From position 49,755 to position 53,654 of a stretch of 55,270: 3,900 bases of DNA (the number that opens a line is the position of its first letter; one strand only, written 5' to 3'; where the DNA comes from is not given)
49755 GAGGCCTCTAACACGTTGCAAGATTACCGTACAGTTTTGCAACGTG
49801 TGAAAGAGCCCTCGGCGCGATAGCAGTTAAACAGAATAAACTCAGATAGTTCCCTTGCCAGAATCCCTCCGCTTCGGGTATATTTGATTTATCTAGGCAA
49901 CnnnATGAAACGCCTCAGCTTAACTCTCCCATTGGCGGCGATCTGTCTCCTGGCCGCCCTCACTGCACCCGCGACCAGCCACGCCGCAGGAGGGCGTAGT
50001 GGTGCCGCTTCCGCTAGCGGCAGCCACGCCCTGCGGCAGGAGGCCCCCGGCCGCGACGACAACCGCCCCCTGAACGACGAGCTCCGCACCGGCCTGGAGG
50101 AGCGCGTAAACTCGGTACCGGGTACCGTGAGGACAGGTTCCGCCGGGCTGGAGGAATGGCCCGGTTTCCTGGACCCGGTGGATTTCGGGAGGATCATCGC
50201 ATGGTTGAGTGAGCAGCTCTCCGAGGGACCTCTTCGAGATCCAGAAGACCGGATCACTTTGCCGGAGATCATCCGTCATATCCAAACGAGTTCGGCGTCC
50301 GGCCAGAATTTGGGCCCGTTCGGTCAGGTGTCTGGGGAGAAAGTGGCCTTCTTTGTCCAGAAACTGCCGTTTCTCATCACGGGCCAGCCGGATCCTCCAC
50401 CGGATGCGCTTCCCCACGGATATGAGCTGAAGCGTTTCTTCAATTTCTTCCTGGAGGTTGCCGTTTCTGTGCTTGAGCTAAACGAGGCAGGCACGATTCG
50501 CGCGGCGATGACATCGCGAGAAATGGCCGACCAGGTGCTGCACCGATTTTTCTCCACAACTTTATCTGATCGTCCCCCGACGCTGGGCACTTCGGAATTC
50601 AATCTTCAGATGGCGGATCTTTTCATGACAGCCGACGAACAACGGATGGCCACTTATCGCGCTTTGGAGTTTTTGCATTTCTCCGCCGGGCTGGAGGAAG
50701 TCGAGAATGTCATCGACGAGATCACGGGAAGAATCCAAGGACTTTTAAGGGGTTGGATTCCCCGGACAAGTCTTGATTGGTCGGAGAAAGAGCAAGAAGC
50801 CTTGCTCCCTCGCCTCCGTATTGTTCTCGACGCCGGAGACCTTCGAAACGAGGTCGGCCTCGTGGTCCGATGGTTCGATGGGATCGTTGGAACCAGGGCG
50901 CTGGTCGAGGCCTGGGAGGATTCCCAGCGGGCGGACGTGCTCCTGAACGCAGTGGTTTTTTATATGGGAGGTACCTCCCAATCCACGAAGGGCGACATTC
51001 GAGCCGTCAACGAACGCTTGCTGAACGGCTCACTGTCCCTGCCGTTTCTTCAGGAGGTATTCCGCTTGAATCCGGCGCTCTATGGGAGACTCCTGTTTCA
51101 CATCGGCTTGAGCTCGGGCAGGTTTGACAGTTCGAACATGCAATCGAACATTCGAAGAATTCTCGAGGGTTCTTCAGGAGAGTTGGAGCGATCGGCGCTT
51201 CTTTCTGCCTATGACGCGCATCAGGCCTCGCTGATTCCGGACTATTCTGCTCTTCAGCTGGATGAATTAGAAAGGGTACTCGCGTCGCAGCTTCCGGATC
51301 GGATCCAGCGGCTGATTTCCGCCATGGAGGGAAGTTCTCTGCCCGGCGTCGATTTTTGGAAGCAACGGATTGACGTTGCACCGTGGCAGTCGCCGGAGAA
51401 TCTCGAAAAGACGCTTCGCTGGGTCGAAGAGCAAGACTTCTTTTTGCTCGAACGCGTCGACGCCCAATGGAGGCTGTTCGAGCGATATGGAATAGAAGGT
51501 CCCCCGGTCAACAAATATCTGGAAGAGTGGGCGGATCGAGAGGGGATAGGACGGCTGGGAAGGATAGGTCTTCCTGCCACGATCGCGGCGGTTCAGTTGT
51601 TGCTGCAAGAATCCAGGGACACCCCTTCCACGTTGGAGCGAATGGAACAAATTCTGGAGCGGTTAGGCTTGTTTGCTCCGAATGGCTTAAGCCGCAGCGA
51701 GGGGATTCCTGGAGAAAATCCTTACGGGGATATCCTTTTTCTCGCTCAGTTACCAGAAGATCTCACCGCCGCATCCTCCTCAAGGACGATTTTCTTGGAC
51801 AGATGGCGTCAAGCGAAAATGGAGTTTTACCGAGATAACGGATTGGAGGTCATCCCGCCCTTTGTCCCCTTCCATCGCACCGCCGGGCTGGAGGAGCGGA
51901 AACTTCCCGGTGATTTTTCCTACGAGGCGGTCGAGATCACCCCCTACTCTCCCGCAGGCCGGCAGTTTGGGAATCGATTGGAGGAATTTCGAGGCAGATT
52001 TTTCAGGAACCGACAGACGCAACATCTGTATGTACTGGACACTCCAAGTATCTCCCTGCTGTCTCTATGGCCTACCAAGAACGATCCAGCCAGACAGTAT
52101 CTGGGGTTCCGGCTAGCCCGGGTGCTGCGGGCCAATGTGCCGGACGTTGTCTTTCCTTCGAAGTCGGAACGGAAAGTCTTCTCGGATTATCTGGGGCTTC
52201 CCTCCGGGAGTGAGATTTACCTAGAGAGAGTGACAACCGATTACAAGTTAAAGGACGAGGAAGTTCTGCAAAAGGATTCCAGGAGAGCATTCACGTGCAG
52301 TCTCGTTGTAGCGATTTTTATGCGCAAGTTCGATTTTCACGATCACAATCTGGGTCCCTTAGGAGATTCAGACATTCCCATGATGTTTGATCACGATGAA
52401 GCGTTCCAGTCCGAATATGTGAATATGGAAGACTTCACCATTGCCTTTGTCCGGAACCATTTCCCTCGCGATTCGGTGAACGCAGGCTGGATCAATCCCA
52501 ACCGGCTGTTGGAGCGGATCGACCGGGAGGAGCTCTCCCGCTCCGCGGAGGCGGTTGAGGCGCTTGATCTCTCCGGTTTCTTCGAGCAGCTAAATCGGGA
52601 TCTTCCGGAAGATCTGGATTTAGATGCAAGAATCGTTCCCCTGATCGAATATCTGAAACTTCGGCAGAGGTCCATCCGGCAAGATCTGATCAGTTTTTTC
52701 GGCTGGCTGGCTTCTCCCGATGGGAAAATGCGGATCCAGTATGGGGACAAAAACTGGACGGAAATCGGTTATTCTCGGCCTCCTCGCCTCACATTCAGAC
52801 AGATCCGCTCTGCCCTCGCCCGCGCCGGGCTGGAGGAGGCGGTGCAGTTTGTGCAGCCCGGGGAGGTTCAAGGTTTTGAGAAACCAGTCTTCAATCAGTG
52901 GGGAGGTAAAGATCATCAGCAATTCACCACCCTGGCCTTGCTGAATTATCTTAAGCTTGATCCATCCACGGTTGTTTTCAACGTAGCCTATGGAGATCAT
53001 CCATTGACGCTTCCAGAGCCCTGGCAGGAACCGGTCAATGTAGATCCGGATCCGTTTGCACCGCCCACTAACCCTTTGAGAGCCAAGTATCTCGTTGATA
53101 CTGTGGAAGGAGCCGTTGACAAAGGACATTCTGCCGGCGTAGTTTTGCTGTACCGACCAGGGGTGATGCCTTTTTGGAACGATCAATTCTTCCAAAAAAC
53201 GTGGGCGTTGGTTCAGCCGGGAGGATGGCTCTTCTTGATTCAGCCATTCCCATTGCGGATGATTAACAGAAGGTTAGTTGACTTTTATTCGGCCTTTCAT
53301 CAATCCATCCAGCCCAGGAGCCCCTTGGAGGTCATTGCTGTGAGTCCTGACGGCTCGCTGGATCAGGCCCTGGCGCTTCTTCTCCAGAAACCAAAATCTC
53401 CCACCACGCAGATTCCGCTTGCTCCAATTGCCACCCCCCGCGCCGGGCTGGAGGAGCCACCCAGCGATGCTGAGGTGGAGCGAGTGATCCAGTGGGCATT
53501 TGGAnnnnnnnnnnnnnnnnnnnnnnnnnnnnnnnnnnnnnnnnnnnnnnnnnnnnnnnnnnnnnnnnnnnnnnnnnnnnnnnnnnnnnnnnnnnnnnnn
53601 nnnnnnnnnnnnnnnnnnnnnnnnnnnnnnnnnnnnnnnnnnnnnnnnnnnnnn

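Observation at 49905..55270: Giant open reading frame (at least 1788 codons, still open at the window edge) that the supplied ORF track does not list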

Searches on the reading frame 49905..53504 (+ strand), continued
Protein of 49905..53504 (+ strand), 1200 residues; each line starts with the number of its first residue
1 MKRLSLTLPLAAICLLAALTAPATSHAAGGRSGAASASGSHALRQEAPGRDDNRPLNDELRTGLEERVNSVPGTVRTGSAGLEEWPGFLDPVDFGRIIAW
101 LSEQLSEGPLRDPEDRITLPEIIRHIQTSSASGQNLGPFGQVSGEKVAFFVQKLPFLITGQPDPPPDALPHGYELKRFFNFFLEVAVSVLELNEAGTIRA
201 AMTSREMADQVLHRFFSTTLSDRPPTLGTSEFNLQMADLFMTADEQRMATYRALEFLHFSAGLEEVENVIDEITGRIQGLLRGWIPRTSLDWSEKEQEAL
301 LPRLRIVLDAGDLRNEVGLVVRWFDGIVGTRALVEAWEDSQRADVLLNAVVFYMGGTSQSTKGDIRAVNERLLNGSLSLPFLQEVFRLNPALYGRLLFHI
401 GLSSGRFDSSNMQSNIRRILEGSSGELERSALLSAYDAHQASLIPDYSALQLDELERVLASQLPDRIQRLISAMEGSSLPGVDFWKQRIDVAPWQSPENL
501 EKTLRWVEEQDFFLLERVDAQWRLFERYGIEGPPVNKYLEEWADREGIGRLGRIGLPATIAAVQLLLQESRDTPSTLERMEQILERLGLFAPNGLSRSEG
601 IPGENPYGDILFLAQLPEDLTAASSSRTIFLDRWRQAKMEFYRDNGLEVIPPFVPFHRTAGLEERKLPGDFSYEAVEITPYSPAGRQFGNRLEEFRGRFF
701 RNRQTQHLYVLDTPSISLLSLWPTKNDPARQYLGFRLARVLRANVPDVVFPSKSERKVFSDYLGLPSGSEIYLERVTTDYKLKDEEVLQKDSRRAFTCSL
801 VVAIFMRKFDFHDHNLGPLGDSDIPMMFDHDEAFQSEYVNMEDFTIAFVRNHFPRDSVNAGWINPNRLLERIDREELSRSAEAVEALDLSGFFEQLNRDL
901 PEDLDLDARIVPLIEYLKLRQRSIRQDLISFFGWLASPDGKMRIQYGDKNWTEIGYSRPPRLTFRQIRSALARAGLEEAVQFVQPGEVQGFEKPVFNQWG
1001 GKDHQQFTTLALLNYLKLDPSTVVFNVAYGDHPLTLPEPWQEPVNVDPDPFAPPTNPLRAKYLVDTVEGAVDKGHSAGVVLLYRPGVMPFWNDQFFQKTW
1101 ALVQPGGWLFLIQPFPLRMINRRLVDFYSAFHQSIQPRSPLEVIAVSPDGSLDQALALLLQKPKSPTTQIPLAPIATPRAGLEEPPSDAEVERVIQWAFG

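Call 92: search_protein_families(library=pfam, proteins=[P0009, P0033, P0038], max_evalue=0.001)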
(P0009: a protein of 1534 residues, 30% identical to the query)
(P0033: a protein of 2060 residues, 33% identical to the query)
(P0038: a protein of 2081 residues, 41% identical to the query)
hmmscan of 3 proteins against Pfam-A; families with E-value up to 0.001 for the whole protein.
P0009 (1534 aa): 11 families
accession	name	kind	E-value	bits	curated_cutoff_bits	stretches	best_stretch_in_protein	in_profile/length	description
PF05175.20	MTS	-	1.1e-11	45.1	23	1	862-961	19-113/170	Methyltransferase small domain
PF06325.19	PrmA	-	4.2e-10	40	22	1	859-935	144-218/296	Ribosomal protein L11 methyltransferase (PrmA)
PF13649.12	Methyltransf_25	-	1.3e-09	39.1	27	1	882-975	1-97/97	Methyltransferase domain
PF08241.18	Methyltransf_11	-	2.1e-08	35.1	21.2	1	883-977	1-93/95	Methyltransferase domain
PF03602.21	Cons_hypoth95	-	1.1e-07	32.1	24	1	873-976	36-147/182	Conserved hypothetical protein 95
PF13847.12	Methyltransf_31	-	2.8e-07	30.8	27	1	878-977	3-107/145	Methyltransferase domain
PF12847.13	Methyltransf_18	-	6.2e-07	30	27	1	878-950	13-86/151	Methyltransferase domain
PF08335.16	GlnD_UR_UTase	-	1.1e-06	29.1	21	1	714-826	29-138/141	GlnD PII-uridylyltransferase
PF08242.18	Methyltransf_12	-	1e-05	26.6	30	0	883-976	1-97/98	Methyltransferase domain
PF02381.23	MraZ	-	0.0002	21.7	23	0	1328-1382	9-62/72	MraZ protein, putative antitoxin-like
PF13489.12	Methyltransf_23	-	0.00038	20.6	27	0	862-977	5-114/164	Methyltransferase domain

P0033 (2060 aa): 9 families
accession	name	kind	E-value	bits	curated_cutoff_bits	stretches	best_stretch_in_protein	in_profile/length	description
PF00583.31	Acetyltransf_1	-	2.1e-12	47.7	20.7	1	1813-1894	42-116/116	Acetyltransferase (GNAT) family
PF13672.11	PP2C_2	-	1.4e-11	44.8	24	1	376-629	8-182/209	Protein phosphatase 2C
PF13508.13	Acetyltransf_7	-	7.1e-10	39.6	27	1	1836-1896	25-84/84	Acetyltransferase (GNAT) domain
PF00481.26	PP2C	-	4.2e-09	36.9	20.3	0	448-624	70-215/255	Protein phosphatase 2C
PF13673.13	Acetyltransf_10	-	7.1e-09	36.2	23.6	1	1836-1915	51-127/128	Acetyltransferase (GNAT) domain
PF12697.13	Abhydrolase_6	-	3.4e-07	31.6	26.3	1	706-954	5-205/217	Alpha/beta hydrolase family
PF08445.16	FR47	-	6e-07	29.8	22.1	1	1835-1898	20-81/86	FR47-like protein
PF01738.24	DLH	-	7.1e-06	26.2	21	1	688-807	3-117/217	Dienelactone hydrolase family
PF07228.17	SpoIIE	-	1.2e-05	25.8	25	0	599-666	111-188/192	Stage II sporulation protein E (SpoIIE)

P0038 (2081 aa): 0 families

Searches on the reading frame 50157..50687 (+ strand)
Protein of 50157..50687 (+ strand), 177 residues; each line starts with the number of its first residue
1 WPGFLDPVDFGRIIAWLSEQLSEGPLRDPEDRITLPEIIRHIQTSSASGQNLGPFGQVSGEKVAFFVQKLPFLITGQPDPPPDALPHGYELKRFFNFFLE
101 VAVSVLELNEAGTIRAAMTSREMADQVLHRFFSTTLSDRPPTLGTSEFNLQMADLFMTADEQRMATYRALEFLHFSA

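Call 98: search_protein_families(library=pfam, proteins=[window:50157-50687:+], max_evalue=1)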
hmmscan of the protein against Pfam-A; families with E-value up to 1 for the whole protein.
seq(177 aa): 0 families

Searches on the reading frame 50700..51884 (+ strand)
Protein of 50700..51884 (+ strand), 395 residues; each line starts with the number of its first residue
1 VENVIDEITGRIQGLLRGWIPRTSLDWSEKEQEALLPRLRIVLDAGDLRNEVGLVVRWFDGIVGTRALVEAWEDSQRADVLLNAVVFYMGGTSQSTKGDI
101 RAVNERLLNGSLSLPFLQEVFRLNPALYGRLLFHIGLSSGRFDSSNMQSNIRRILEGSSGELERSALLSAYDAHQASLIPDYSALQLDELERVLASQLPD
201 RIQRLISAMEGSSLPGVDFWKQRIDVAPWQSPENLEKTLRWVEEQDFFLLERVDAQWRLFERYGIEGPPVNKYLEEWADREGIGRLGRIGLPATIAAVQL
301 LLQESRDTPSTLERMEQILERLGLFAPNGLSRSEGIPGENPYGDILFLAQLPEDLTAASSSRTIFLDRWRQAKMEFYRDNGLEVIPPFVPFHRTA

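Call 98: search_protein_families(library=pfam, proteins=[window:50700-51884:+], max_evalue=1)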
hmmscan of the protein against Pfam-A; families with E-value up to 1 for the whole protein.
seq(395 aa): 1 family
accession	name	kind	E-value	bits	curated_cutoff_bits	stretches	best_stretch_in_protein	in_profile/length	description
PF01205.25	UPF0029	-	0.27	11.7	27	1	38-77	65-104/107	Uncharacterized protein family UPF0029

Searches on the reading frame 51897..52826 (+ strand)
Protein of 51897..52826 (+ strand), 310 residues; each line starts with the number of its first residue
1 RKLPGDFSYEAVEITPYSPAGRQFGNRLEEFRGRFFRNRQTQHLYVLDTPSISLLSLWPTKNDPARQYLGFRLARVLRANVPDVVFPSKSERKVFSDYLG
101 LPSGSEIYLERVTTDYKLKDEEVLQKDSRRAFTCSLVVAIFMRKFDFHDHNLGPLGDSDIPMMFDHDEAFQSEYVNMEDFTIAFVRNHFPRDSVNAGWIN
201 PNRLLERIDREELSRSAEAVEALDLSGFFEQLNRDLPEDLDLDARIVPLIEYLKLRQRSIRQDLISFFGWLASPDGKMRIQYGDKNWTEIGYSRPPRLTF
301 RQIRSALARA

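Call 64: search_solved_structures(query=A4, max_evalue=10, show_alignments=2)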
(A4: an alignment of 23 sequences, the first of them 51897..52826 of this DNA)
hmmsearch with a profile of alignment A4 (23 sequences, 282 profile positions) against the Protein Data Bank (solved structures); distinct sequences matched with E-value up to 10: 16.
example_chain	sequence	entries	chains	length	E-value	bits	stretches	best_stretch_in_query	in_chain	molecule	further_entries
6ql7_M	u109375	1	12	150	0.056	16.1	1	205-259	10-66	Translation machinery-associated protein 17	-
6ql5_M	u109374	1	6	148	0.057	16.1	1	205-259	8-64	Translation machinery-associated protein 17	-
7uvj_A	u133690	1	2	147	0.56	12.8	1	198-274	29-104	Apolipoprotein E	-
7fcr_A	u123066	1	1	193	0.57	12.8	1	198-274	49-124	Apolipoprotein E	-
1le2_A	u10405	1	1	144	0.92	12.1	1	198-274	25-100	APOLIPOPROTEIN E2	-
7fcs_A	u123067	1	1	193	1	11.9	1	198-274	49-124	Apolipoprotein E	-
1nfo_A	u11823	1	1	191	1.1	11.9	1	198-274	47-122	APOLIPOPROTEIN E2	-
1lpe_A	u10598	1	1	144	1.1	11.8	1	198-274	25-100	APOLIPOPROTEIN E3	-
1bz4_A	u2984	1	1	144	1.2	11.7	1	198-274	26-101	PROTEIN (APOLIPOPROTEIN E)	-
1or2_A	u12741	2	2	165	1.2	11.7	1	198-274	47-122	APOLIPOPROTEIN E | PROTEIN (APOLIPOPROTEIN E)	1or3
1ea8_A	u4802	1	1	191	1.4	11.5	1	198-274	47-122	APOLIPOPROTEIN E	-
1nfn_A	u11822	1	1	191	1.5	11.4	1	198-274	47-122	APOLIPOPROTEIN E3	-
23fj_R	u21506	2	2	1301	1.6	11.3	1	124-158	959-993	ARID domain-containing protein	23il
2kc3_A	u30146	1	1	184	1.6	11.3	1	198-274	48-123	Apolipoprotein E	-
1h7i_A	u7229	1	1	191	1.9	11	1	198-274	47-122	APOLIPOPROTEIN E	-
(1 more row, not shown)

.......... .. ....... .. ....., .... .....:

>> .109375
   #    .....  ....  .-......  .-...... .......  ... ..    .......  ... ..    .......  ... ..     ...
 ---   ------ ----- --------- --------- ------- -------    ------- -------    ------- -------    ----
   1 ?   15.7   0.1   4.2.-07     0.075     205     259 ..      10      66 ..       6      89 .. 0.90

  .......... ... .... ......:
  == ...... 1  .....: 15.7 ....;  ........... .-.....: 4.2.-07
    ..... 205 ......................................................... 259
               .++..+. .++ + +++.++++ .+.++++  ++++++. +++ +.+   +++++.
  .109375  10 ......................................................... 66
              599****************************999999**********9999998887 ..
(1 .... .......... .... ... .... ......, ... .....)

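Call 65: search_protein_families(library=pfam, alignment_id=A4, max_evalue=1)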
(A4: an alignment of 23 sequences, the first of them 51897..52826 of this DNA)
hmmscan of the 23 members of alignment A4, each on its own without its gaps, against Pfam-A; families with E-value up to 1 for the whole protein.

A. member 1, window:51897-52826:+ (310 aa): 0 families

B. families by the number of members that match (of 23 scanned): 15 families
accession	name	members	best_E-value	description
PF07804.18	HipA_C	6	0.0011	HipA-like C-terminal domain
PF10047.15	DUF2281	1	0.0052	Protein of unknown function (DUF2281)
PF18640.6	LepB_N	1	0.021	LepB N-terminal domain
PF18249.6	Ca_bind_SSO6904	1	0.026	Calcium binding protein SSO6904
PF10189.15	Ints3_N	1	0.031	Integrator complex subunit 3 N-terminal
PF19969.4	VMAP-M8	1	0.031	vWA-MoxR associated protein middle region (VMAP-M) 8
PF05185.22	PRMT5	1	0.046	PRMT5 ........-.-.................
PF01706.21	FliG_C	1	0.052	FliG C-terminal domain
PF23659.1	UFL1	1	0.073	E3 UFM1-protein ligase 1-like domain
PF20343.3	DUF6638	1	0.12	Family of unknown function (DUF6638)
PF22305.2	BARF1_ig2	1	0.13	BARF1 second Ig-like domain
PF08331.15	QueG_DUF1730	1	0.16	Epoxyqueuosine reductase QueG, DUF1730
PF12512.13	DUF3717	1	0.19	Protein of unknown function (DUF3717)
PF15610.12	PRTase_3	1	0.21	PRTase ComF-like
PF17785.7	PUA_3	1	0.23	PUA-like domain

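Call 68: predict_structure(alignment_id=A4)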
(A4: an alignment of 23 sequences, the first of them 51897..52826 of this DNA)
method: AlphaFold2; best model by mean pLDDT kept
length: 310 residues; sequences in the alignment: 23
mean_pLDDT: 93.0   pTM: 0.92
mean pLDDT of the five models: 93.0, 92.8, 92.3, 90.4, 88.7
residues with pLDDT >= 90: 248; 70-90: 55; 50-70: 7; < 50: 0
segments of 3 or more residues with pLDDT < 50: none
pLDDT, mean of each block of 10 residues (from residue 1): 96 96 92 97 97 88 96 98 97 97 94 98 98 98 94 95 95 91 91 83 94 98 98 93 94 97 95 79 70 88 89
secondary structure, 60 per line:
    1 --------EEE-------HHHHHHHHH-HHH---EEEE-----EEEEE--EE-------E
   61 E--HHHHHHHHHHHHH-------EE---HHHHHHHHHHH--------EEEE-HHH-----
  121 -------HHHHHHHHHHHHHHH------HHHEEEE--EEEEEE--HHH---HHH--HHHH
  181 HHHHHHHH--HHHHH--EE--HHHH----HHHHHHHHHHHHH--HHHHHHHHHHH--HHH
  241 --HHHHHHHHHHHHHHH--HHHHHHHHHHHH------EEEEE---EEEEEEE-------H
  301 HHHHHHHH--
elements in order: E9-11 H19-27 E35-38 E44-48 H64-76 H89-99 E108-111 H128-142 E152-155 E158-163 H177-188 H191-195 H202-205 H210-222 H225-235 H243-257 H260-271 E278-282 E286-292 H300-308

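Call 71: find_related_loci(query=A5, collection=genome_contigs, flank=10000)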
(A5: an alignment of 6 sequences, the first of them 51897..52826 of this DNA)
Query A5 (310 aa) in genome_contigs; peptide patterns used: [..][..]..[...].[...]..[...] (x = any residue, [..] = any of these).
14 stretches matched a pattern; 2 encode a relative of the query (tblastn E <= 1e-3); 2 distinct loci.
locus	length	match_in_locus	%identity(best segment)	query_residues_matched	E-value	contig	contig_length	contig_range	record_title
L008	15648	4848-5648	35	2-268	3e-47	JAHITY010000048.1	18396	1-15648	MAG: Candidatus Omnitrophota bacterium isolate MM_PC_MetaG.mb.228 MM_PC_MetaG.mb.228_k141_581468, whole genome shotgun s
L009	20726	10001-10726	36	23-268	5e-43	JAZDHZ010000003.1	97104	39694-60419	MAG: Candidatus Omnitrophota bacterium isolate MEGAHIT-group-0.379 k141_20326003, whole genome shotgun sequence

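Call 72: fold_search(model_id=the predicted structure, library=pdb)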
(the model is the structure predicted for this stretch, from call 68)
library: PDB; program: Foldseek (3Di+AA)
matches with E <= 10: 536; with E <= 0.001: 5
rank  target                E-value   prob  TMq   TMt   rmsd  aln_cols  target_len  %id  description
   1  3akk_A                1.2e-04  1.00  0.40  0.42  10.0       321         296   11  Crystal structure of A Helicobacter pylori proinflammatory kinase CtkA (released 2010-12-01)
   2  2wiu_A                6.3e-04  1.00  0.42  0.32   7.4       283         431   11  Mercury-modified bacterial persistence regulator hipBA (released 2009-07-28)
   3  3akl_A                7.4e-04  1.00  0.42  0.45  10.3       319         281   11  Crystal structure of A Helicobacter pylori proinflammatory kinase CtkA (released 2010-12-01)
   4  3akk_C                7.4e-04  1.00  0.36  0.39  10.7       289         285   11  Crystal structure of A Helicobacter pylori proinflammatory kinase CtkA (released 2010-12-01)
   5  3akk_D                8.3e-04  1.00  0.36  0.38   9.8       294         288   10  Crystal structure of A Helicobacter pylori proinflammatory kinase CtkA (released 2010-12-01)
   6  3akl_C                2.0e-03  1.00  0.38  0.41   9.8       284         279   12  Crystal structure of A Helicobacter pylori proinflammatory kinase CtkA (released 2010-12-01)
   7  4pu5                  3.3e-03  1.00  0.39  0.29  10.3       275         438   12  Shewanella oneidensis Toxin Antitoxin System Toxin Protein HipA Bound with AMPPNP and Mg (released 2014-08-06)
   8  2wiu_C                3.3e-03  1.00  0.43  0.35   9.6       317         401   12  Mercury-modified bacterial persistence regulator hipBA (released 2009-07-28)
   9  3tpv                  4.1e-03  1.00  0.44  0.34   7.3       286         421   10  Structure of pHipA bound to ADP (released 2012-10-03)
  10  8aco                  4.3e-03  0.63  0.24  0.23  22.3       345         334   13  Crystal structure of WT p38alpha (released 2023-11-29)
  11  3dnv_A                5.3e-03  0.99  0.35  0.27   8.9       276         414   12  MDT Protein (released 2009-01-27)
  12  3ds6_A                5.3e-03  0.51  0.23  0.21  22.1       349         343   12  P38 complex with a phthalazine inhibitor (released 2008-10-07)
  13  4pu3_A                6.2e-03  0.99  0.41  0.31  11.5       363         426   10  Shewanella oneidensis MR-1 Toxin Antitoxin System HipA, HipB and its operator DNA complex (space group P212121) (released 2014-08-06)
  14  6ycu                  6.2e-03  0.51  0.23  0.22  22.7       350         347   13  Fragment KCL_K777 in complex with MAP kinase p38-alpha (released 2020-04-08)
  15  3obg                  6.6e-03  0.47  0.23  0.22  23.4       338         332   12  Conformational plasticity of p38 MAP kinase DFG mutants in response to inhibitor binding (released 2010-08-25)
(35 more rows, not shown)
